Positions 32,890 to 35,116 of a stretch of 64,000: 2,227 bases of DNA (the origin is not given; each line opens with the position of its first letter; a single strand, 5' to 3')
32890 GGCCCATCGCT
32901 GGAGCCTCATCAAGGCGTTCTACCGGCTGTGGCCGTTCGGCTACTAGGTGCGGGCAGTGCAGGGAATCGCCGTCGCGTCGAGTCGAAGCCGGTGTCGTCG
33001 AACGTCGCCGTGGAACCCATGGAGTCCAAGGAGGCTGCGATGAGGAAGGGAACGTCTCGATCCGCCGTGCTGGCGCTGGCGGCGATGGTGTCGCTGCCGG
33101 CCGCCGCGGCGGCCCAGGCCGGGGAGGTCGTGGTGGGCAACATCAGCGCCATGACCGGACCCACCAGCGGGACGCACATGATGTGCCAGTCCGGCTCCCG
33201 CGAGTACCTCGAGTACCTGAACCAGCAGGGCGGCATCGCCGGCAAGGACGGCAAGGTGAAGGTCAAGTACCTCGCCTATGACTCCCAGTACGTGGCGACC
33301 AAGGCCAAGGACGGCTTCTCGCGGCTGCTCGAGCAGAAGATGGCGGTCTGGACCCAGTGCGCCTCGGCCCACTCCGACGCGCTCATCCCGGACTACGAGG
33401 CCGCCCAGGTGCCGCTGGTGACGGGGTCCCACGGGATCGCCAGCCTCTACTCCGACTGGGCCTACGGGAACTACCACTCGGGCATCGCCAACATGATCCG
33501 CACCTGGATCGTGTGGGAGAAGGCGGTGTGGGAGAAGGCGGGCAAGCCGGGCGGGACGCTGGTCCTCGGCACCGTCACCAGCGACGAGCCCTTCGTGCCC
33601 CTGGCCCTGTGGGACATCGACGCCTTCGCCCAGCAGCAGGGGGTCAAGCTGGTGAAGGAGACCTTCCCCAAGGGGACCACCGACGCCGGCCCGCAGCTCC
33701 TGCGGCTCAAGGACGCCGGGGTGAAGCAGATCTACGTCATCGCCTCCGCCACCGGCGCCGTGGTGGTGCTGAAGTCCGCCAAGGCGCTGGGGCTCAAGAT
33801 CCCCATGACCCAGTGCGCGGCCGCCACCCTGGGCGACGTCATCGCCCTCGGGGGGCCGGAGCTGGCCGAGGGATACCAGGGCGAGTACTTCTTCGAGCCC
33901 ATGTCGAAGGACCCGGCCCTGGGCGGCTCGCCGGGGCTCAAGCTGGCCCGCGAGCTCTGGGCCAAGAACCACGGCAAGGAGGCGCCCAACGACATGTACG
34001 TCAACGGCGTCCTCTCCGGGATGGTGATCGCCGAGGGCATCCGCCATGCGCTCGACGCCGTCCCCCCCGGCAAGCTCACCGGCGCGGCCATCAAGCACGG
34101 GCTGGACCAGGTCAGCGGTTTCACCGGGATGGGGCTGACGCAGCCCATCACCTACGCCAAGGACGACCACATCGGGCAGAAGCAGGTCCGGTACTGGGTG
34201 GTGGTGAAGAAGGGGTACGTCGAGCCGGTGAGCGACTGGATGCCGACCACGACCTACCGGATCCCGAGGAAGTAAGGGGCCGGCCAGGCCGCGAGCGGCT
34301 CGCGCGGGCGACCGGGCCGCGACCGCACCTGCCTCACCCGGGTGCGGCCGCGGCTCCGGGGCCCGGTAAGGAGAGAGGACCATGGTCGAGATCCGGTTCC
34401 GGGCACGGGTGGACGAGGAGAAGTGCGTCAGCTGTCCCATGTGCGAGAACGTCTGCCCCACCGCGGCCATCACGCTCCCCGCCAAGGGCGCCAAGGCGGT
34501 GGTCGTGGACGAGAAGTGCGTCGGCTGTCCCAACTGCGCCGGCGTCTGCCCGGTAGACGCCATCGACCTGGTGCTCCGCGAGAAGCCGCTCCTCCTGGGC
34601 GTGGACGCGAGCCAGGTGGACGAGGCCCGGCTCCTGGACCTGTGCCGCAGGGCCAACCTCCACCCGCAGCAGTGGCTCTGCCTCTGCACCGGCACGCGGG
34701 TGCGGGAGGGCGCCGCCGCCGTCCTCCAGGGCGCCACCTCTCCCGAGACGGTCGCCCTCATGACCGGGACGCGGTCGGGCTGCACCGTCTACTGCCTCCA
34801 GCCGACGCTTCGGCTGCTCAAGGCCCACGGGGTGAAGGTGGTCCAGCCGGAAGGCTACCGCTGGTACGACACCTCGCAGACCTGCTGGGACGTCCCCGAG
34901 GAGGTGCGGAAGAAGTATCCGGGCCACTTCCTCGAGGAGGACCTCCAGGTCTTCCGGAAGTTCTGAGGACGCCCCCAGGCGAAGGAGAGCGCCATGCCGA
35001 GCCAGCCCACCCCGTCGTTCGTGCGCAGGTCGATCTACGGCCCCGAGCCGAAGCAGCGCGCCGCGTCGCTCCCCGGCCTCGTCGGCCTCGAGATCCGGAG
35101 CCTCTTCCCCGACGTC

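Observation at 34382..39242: Best candidate for an undescribed system: coupled operon of Fd/BFD, an orphan 473-aa protein, a divergent QPRTase-fold protein, a CinA-N/MoCF-like protein, a possible sORF and a split MaoC hydratase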

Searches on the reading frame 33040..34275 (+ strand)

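Call 6: search_protein_families(library=pfam, proteins=[window:33040-34275:+], max_evalue=0.01)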
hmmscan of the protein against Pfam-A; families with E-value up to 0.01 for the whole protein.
window:33040-34275:+ (411 aa): 1 family
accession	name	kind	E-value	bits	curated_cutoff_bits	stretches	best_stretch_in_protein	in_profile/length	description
PF13458.12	Peripla_BP_6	-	1e-37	131.1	31.7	1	30-385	2-335/343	Periplasmic binding protein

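Call 8: search_protein_families(library=ncbifam, proteins=[window:33040-34275:+], max_evalue=0.01)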
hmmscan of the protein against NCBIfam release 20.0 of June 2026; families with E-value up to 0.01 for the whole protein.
window:33040-34275:+ (411 aa): 1 family
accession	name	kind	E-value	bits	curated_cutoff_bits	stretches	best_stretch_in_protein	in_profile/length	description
NF011933.0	PRK15404.1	subfamily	7.9e-05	21.9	477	1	10-71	7-68/370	high-affinity branched-chain amino acid ABC transporter substrate-binding protein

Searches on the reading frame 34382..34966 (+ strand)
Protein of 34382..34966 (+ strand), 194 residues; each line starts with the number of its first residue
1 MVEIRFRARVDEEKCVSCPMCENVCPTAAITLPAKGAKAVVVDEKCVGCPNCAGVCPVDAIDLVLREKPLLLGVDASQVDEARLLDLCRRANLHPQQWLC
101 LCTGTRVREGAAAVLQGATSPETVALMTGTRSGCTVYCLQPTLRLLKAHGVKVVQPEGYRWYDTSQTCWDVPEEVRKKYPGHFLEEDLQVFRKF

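Call 6: search_protein_families(library=pfam, proteins=[window:34382-34966:+], max_evalue=0.01)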
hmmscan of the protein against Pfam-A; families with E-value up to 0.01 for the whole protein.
window:34382-34966:+ (194 aa): 11 families
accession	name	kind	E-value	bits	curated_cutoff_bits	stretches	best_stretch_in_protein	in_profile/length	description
PF14697.11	Fer4_21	-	7.2e-11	42.5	35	1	8-62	1-58/59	4Fe-4S dicluster domain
PF00037.32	Fer4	-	1.3e-10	41.1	21.1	2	9-31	2-24/24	4Fe-4S binding domain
PF12838.12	Fer4_7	-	9.4e-09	36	27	1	14-60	1-52/52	4Fe-4S dicluster domain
PF25160.1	LdpA_Fe-S-bd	-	6.4e-08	32.7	27.6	1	21-63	9-45/49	LdpA Fe-S cluster-binding domain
PF13237.11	Fer4_10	-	4.6e-07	30.1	25.5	2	9-57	3-53/53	4Fe-4S dicluster domain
PF13187.11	Fer4_9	-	1.9e-06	28.2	27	1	14-61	1-52/52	4Fe-4S dicluster domain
PF13484.11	Fer4_16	-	3.1e-06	28.3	30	1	14-33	1-20/66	4Fe-4S double cluster binding domain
PF12837.12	Fer4_6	-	1.9e-05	24.8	25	1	8-30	2-24/24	4Fe-4S binding domain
PF12797.12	Fer4_2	-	5.2e-05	23.4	24.5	1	9-27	4-22/22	4Fe-4S binding domain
PF04324.20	Fer2_BFD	-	0.00017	22.3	26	1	100-147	3-49/50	BFD-like [2Fe-2S] binding domain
PF12800.12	Fer4_4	-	0.00066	20.3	24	1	13-27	2-16/17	4Fe-4S binding domain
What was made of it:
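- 34382..34966 (+): Fe-S electron-transfer subunit with two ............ motifs (Cys15-25 and Cys46-56) and a BFD-like [2Fe-2S] domain (Cys100, 102, 134, 138). Pfam Fer4_21 and Fer2_BFD (call 6).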

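Call 8: search_protein_families(library=ncbifam, proteins=[window:34382-34966:+], max_evalue=0.01)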
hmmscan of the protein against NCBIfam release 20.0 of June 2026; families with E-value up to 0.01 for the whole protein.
window:34382-34966:+ (194 aa): 85 families (the best 25 are shown)
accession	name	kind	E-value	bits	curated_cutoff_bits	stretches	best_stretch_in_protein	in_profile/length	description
NF040770.1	hetero_SS_HdrA2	exception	8.8e-12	43.9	1100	1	7-65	571-627/777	CoB-CoM heterodisulfide reductase HdrA2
TIGR01944.1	rnfB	subfamily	3.8e-11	42.9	68.7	1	7-66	107-165/190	RnfABCDGE type electron transport complex subunit B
TIGR02700.1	flavo_MJ0208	hypoth_equivalog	1.5e-10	40.7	251.35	1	8-81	143-214/234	dihydromethanopterin reductase (acceptor)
TIGR02179.1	PorD_KorD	subfamily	1e-09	38.3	60.05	1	8-65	20-76/78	2-oxoacid:acceptor oxidoreductase, delta subunit, pyruvate/2-ketoisovalerate family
NF040684.1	PorD_Arch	equivalog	1.1e-09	38.2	120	1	6-64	25-82/85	pyruvate synthase subunit PorD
NF038196.1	ferrodoxin_EFR1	subfamily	2.3e-09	37.7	75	1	9-63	181-231/242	EFR1 family ferrodoxin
NF058577.1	FdxA_fam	equivalog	3e-09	36.9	65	1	12-60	6-52/52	4Fe-4S ferredoxin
NF042909.1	FMH_DH_FwdF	exception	3.2e-09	36.4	375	1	9-65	134-199/336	tungsten-dependent formylmethanofuran dehydrogenase subunit FwdF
NF007202.0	PRK09623.1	equivalog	3.4e-09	36.9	166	1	6-68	44-105/105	3-methyl-2-oxobutanoate dehydrogenase subunit delta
TIGR01971.1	NuoI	subfamily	3.6e-09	36.2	113.05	2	4-61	33-98/121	NADH-quinone oxidoreductase, chain I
NF004914.0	PRK06273.1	equivalog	4.9e-09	36.2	163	2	4-32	42-70/167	ferredoxin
NF006221.0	PRK08348.1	subfamily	6.8e-09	35.5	124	1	5-63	36-94/136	NADH-plastoquinone oxidoreductase subunit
NF005415.0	PRK06991.1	equivalog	7.2e-09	35.7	281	1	7-65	79-136/284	electron transport complex subunit RsxB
NF040864.1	HgcB_ferredoxin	equivalog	1.1e-08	34.7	99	1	10-62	11-62/93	mercury methylation ferredoxin HgcB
NF007203.0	PRK09624.1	equivalog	3.3e-08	33.7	171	1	6-65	44-102/105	pyuvate ferredoxin oxidoreductase subunit delta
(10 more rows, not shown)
